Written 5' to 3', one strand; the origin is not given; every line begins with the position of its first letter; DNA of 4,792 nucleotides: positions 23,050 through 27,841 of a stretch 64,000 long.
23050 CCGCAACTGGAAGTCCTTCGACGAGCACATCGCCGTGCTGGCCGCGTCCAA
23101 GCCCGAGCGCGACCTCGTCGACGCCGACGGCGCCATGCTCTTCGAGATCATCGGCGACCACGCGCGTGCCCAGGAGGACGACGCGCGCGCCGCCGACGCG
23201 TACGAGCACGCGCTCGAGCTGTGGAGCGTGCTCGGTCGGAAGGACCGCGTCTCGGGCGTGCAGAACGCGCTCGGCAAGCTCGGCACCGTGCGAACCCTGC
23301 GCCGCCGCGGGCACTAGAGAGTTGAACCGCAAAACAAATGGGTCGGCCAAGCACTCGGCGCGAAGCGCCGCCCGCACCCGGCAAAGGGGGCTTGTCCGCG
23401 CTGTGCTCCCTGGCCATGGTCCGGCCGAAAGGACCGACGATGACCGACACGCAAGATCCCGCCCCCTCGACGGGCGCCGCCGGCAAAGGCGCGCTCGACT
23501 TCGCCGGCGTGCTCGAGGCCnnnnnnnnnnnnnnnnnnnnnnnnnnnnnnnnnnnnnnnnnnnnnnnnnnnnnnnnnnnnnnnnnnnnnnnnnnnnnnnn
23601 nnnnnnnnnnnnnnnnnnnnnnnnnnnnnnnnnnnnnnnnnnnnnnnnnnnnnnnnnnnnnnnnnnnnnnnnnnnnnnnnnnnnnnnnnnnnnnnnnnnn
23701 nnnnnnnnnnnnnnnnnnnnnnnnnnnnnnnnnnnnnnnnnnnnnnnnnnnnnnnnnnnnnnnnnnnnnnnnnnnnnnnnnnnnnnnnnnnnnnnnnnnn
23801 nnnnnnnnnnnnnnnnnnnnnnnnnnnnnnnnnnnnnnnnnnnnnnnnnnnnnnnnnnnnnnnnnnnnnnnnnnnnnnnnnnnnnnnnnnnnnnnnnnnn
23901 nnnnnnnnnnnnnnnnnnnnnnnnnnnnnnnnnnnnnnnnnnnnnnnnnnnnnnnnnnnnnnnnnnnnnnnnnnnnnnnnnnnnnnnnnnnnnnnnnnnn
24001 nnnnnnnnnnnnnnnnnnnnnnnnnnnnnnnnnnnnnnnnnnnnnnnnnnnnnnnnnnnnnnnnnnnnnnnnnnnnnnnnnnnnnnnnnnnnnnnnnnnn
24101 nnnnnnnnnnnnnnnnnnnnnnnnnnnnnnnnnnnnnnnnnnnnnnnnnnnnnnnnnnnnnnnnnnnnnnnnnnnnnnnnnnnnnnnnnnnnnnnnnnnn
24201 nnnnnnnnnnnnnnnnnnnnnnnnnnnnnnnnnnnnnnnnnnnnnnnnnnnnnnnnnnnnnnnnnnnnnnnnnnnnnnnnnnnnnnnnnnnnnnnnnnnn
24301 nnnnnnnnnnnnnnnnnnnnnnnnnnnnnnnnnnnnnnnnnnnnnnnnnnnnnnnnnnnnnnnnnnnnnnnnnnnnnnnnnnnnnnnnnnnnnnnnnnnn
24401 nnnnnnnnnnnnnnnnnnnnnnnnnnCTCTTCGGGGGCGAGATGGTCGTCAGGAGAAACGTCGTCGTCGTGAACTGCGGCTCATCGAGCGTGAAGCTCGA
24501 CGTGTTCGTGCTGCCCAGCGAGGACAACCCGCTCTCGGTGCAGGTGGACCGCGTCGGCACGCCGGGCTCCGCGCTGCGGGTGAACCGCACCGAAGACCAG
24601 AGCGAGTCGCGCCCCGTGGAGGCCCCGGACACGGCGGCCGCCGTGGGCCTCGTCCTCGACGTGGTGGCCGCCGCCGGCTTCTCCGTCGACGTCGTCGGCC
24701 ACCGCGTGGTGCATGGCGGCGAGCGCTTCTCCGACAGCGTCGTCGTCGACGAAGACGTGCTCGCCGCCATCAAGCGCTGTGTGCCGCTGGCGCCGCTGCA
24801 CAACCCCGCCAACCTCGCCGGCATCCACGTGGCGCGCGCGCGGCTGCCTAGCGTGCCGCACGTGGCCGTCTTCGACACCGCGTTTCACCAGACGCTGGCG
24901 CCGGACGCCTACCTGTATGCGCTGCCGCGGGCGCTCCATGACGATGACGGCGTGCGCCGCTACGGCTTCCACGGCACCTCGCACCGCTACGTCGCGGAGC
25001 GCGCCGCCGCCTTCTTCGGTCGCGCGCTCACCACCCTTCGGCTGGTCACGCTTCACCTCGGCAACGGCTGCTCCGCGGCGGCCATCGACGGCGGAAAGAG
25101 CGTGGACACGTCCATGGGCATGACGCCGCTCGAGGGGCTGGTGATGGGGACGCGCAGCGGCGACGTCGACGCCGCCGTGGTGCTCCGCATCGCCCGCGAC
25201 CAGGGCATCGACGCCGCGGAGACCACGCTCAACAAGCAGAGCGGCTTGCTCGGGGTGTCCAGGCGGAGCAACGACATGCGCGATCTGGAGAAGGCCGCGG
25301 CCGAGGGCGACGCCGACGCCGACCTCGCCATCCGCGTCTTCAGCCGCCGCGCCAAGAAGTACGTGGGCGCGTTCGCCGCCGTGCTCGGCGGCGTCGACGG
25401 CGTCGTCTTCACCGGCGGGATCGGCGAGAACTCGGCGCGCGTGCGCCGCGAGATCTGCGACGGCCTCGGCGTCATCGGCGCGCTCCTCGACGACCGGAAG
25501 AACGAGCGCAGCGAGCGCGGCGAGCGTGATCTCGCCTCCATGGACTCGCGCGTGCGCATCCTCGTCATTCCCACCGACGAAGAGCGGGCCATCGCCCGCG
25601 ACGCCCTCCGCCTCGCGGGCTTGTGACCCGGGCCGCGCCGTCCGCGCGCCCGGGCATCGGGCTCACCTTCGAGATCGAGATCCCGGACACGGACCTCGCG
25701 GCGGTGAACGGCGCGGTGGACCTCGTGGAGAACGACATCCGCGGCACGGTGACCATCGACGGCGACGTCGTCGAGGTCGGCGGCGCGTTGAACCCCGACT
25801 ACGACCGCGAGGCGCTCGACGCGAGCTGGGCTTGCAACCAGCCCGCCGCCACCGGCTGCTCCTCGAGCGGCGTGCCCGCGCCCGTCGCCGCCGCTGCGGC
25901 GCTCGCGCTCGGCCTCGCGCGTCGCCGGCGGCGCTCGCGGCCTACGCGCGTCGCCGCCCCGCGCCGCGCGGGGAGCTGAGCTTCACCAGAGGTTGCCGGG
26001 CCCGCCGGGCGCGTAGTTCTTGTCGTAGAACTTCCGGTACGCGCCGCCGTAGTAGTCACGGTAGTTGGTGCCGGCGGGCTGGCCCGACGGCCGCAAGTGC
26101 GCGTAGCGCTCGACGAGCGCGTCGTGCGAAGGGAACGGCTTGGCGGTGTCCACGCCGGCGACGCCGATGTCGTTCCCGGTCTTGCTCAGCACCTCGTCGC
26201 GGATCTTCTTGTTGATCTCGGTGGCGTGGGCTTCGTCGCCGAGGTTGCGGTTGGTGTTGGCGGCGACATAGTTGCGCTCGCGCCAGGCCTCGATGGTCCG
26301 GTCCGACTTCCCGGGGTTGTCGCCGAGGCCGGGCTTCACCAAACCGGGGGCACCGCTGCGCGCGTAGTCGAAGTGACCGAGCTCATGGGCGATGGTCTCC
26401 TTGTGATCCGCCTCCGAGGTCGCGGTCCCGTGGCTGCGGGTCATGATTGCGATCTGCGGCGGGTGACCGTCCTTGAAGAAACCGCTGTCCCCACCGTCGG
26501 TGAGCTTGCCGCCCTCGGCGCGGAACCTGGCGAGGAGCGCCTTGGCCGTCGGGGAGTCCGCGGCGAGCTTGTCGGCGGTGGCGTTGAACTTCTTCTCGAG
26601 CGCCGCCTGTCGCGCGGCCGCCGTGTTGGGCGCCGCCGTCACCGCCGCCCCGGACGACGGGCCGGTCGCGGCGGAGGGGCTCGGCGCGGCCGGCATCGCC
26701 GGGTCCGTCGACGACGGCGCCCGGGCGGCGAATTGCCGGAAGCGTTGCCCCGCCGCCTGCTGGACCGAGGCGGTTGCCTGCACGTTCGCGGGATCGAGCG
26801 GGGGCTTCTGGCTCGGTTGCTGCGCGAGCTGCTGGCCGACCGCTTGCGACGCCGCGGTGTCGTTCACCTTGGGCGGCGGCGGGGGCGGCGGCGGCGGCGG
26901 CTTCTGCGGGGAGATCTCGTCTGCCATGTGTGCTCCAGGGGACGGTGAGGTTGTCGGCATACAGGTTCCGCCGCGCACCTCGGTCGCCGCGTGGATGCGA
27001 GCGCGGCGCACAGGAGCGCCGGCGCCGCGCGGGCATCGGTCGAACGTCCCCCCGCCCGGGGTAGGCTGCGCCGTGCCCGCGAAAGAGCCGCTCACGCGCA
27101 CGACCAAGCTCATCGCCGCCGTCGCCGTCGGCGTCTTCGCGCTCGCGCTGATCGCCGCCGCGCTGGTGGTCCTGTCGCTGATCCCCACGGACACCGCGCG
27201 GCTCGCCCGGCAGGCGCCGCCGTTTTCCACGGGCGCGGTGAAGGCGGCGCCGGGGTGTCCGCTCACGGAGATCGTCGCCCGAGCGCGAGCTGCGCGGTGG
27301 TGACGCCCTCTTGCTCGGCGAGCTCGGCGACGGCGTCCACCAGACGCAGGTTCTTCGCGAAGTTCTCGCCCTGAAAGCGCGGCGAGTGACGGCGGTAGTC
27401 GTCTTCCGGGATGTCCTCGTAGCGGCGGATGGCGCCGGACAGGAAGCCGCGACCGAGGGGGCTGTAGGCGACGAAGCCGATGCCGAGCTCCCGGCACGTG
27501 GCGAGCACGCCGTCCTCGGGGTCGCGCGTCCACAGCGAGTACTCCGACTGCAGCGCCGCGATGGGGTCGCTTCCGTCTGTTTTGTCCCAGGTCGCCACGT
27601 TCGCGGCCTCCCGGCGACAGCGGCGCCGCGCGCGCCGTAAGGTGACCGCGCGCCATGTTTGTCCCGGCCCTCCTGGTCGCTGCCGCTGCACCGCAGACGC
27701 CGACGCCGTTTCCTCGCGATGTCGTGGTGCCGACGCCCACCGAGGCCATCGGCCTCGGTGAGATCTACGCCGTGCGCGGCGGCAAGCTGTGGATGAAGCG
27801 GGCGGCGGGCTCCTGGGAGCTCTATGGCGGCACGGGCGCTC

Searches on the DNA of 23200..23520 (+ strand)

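Call 42: search_rna_families(source=window, start=23200, end=23520, threshold=evalue, max_evalue=5)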
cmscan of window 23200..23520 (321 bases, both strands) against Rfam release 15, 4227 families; matches with E-value up to 5: 0.
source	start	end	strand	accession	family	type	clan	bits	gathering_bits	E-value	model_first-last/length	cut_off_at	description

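Call 63: search_dna_similar(query=window:23306-23385:+, collection=plasmids, mode=distant, max_evalue=0.01, max_rows=10)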
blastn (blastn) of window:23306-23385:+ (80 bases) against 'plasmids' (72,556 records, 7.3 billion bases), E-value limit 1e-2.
No match.

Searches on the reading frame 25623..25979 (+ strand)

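Call 14: search_protein_families(library=pfam, proteins=[window:25623-25979:+], max_evalue=0.01)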
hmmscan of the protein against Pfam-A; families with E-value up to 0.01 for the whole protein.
window:25623-25979:+ (118 aa): 0 families

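Call 56: search_protein_families(library=ncbifam, proteins=[window:25623-25979:+], max_evalue=0.01)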
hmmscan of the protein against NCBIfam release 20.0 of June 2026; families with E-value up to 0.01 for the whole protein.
window:25623-25979:+ (118 aa): 3 families
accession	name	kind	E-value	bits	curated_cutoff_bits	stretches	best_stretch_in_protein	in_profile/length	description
TIGR03382.1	GC_trans_RRR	domain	0.0002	21.9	15.85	1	78-104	1-27/27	MYXO-CTERM sorting domain-containing protein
TIGR03901.2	MYXO-CTERM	domain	0.00029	21.2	20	1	78-104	5-34/34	MYXO-CTERM sorting domain-containing protein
TIGR04564.1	Synergist_CTERM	domain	0.0091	16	22.5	0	78-104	4-27/27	Synerg-CTERM sorting domain-containing protein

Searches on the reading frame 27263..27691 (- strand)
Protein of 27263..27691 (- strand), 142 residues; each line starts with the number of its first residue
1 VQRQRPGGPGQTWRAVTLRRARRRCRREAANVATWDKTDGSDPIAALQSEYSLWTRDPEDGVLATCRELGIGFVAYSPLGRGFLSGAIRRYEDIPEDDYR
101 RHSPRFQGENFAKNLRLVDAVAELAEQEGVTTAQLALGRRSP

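Call 14: search_protein_families(library=pfam, proteins=[window:27263-27691:-], max_evalue=0.01)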
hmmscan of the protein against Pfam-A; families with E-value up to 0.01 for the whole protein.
window:27263-27691:- (142 aa): 1 family
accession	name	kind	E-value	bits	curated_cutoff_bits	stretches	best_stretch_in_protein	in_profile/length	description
PF00248.27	Aldo_ket_red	-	1.3e-20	74.1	24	1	37-137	150-245/291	Aldo/keto reductase family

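Call 56: search_protein_families(library=ncbifam, proteins=[window:27263-27691:-], max_evalue=0.01)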
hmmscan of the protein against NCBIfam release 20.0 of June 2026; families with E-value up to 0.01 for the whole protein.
window:27263-27691:- (142 aa): 3 families
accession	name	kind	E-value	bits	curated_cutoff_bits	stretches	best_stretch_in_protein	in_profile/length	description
NF049922.1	MethglyxlRedYdjG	equivalog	9.2e-11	41.3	550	1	46-137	187-276/326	NADH-dependent methylglyoxal reductase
NF007388.0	PRK09912.1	subfamily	2.7e-05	23.2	448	1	45-137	190-286/346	L-glyceraldehyde 3-phosphate reductase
NF007912.0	PRK10625.1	equivalog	0.0014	18.1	415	1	44-138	201-294/346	NADP(H)-dependent aldo-keto reductase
